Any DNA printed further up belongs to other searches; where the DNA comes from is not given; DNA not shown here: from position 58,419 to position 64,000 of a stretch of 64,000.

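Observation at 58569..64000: Terminal PKS/NRPS module reading AT, KR-like, PCP-type carrier, sulfotransferase, condensation domain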

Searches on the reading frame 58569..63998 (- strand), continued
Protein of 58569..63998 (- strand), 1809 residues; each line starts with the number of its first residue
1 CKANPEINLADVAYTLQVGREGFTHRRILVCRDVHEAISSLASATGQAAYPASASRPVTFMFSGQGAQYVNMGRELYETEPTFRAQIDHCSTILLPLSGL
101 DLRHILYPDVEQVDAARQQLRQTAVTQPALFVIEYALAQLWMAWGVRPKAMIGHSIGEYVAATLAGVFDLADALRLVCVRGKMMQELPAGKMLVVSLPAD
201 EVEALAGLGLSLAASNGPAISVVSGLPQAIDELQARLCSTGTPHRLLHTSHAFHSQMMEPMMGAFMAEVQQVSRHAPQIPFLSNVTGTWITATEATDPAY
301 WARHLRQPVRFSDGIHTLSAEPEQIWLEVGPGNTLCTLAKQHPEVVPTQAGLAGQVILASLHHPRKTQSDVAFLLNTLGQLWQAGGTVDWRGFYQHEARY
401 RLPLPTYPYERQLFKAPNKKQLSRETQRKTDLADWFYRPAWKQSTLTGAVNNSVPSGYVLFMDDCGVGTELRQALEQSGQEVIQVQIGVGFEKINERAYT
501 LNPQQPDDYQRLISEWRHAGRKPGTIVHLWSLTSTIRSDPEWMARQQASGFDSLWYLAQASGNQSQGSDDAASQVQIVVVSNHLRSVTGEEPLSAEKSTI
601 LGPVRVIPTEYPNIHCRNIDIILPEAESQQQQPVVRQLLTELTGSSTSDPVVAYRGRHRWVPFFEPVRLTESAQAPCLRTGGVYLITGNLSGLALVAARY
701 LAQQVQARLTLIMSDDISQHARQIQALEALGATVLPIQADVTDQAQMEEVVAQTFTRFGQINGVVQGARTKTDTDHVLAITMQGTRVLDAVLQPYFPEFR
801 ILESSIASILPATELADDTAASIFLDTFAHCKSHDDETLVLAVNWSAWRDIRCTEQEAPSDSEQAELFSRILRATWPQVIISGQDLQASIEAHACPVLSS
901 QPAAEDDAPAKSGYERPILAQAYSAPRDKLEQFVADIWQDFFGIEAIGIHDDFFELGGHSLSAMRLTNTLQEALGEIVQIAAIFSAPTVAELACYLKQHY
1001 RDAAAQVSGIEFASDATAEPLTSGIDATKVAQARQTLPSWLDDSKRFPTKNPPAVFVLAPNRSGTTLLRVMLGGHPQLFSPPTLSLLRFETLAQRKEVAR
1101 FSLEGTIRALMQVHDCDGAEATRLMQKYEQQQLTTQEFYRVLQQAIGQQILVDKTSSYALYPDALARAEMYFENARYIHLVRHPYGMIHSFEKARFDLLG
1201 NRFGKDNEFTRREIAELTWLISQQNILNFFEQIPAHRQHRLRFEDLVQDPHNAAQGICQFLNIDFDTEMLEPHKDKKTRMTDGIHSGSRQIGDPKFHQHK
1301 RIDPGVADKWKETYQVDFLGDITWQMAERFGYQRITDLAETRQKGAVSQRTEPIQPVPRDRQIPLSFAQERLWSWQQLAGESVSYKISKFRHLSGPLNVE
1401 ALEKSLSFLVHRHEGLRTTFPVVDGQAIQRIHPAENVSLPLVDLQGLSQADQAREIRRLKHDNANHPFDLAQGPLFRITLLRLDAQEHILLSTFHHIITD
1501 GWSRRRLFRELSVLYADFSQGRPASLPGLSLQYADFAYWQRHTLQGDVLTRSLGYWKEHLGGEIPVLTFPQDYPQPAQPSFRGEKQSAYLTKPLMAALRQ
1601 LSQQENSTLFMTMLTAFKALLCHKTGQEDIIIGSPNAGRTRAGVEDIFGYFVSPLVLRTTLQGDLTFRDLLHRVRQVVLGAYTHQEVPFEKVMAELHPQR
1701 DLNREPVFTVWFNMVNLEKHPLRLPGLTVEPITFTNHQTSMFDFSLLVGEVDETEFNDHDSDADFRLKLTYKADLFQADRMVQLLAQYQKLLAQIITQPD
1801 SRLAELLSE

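Call 48: search_protein_families(library=pfam, proteins=[L083:1397-9829:+, L083:634-780:+, L083:17091-17858:+], max_evalue=0.001)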
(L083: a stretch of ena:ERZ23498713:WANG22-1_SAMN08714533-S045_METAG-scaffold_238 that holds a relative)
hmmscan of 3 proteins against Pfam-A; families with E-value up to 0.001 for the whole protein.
L083:1397-9829:+ (2810 aa): 4 families
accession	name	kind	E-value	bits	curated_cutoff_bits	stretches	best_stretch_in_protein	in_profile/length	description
PF00668.25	Condensation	-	7.8e-219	727.4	30.6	2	1743-2183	3-449/456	Condensation domain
PF00501.34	AMP-binding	-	1.2e-215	716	29.9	3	2207-2554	2-383/384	AMP-binding enzyme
PF00550.31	PP-binding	-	1e-46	157.5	20.8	3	581-643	2-66/67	Phosphopantetheine attachment site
PF13193.12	AMP-binding_C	-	1e-38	132.5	24.5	3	469-555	1-76/76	AMP-binding enzyme C-terminal domain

L083:634-780:+ (48 aa): 0 families

L083:17091-17858:+ (255 aa): 1 family
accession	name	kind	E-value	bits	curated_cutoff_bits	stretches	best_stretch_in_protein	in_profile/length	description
PF01177.27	Asp_Glu_race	-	3e-26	93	31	1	7-237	1-210/211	Asp/Glu/Hydantoin racemase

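Call 61: find_encoding_contigs(protein=P0054, flank=10000, max_places=3)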
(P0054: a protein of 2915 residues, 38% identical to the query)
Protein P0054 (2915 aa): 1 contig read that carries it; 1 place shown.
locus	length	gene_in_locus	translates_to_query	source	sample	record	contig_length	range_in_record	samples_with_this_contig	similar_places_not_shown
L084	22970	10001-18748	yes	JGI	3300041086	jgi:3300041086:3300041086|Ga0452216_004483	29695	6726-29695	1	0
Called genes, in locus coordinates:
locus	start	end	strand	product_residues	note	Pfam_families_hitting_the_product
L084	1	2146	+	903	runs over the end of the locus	PF00668:Condensation, PF00501:AMP-binding, PF13193:AMP-binding_C (weak), PF00550:PP-binding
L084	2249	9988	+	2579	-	PF00109:ketoacyl-synt, PF02801:Ketoacyl-synt_C, PF16197:KAsynt_C_assoc, PF22336:RhiE-like_linker, PF22621:CurL-like_PKS_C, PF00698:Acyl_transf_1, PF21394:Beta-ketacyl_N, PF08659:KR, +7 more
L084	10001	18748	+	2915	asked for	PF00109:ketoacyl-synt, PF02801:Ketoacyl-synt_C, PF16197:KAsynt_C_assoc, PF22336:RhiE-like_linker, PF22621:CurL-like_PKS_C, PF00698:Acyl_transf_1, PF21394:Beta-ketacyl_N, PF00106:adh_short, +8 more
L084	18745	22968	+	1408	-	?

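Call 63: search_protein_families(library=pfam, proteins=[L084:18745-22968:+, L084:2249-9988:+], max_evalue=0.00001)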
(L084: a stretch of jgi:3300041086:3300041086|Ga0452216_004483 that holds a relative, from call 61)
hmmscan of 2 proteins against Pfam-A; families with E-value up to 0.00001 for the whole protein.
L084:18745-22968:+ (1408 aa): 5 families
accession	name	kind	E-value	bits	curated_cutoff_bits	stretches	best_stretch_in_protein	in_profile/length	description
PF00668.25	Condensation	-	6.1e-182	605.8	30.6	2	71-504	3-453/456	Condensation domain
PF00501.34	AMP-binding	-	8.9e-69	232.6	29.9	1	532-887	4-383/384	AMP-binding enzyme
PF18563.6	TubC_N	-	1.8e-17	63.6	26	1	3-53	1-51/52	TubC N-terminal docking domain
PF00550.31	PP-binding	-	5.5e-14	52.6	20.8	1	1043-1108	3-67/67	Phosphopantetheine attachment site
PF13193.12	AMP-binding_C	-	9.4e-10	39.7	24.5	1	939-1015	1-76/76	AMP-binding enzyme C-terminal domain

L084:2249-9988:+ (2579 aa): 14 families
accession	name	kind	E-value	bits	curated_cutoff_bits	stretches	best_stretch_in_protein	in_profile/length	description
PF00668.25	Condensation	-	2.9e-118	395.9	30.6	1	1524-1958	2-455/456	Condensation domain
PF00501.34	AMP-binding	-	5.4e-74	249.7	29.9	2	2097-2314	155-384/384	AMP-binding enzyme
PF00109.32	ketoacyl-synt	-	2.6e-65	221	20.8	1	2-249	3-252/252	Beta-ketoacyl synthase, N-terminal domain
PF00698.26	Acyl_transf_1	-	1.8e-48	166.1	32.7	1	521-833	1-311/319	Acyl transferase domain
PF02801.28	Ketoacyl-synt_C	-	1.5e-41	141.6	20.8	1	257-373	1-118/119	Beta-ketoacyl synthase, C-terminal domain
PF08659.16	KR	-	6.6e-40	137.4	22.6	1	1150-1349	1-179/180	KR domain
PF00550.31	PP-binding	-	1.9e-33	115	20.8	2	2468-2532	2-66/67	Phosphopantetheine attachment site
PF22621.2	CurL-like_PKS_C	-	9.8e-20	70.7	27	1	437-500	1-64/64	CurL-like, PKS C-terminal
PF16197.11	KAsynt_C_assoc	-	2.8e-14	53.9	33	1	377-488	2-110/111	Ketoacyl-synthetase C-terminal extension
PF21394.3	Beta-ketacyl_N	-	9.3e-14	51.8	26.9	1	924-1092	3-159/170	Beta-ketoacyl synthase-like, N-terminal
PF22336.2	RhiE-like_linker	-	2e-13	50.5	27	1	441-503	2-63/67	RhiE-like, KS-MAT linker domain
PF13193.12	AMP-binding_C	-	5.3e-07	30.9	24.5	1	2364-2441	1-76/76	AMP-binding enzyme C-terminal domain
PF00106.31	adh_short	-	7.5e-07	29.3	26.6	1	1210-1329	40-160/195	short chain dehydrogenase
PF00108.29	Thiolase_N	-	5.7e-06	26.3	26.4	0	160-198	74-112/260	Thiolase, N-terminal domain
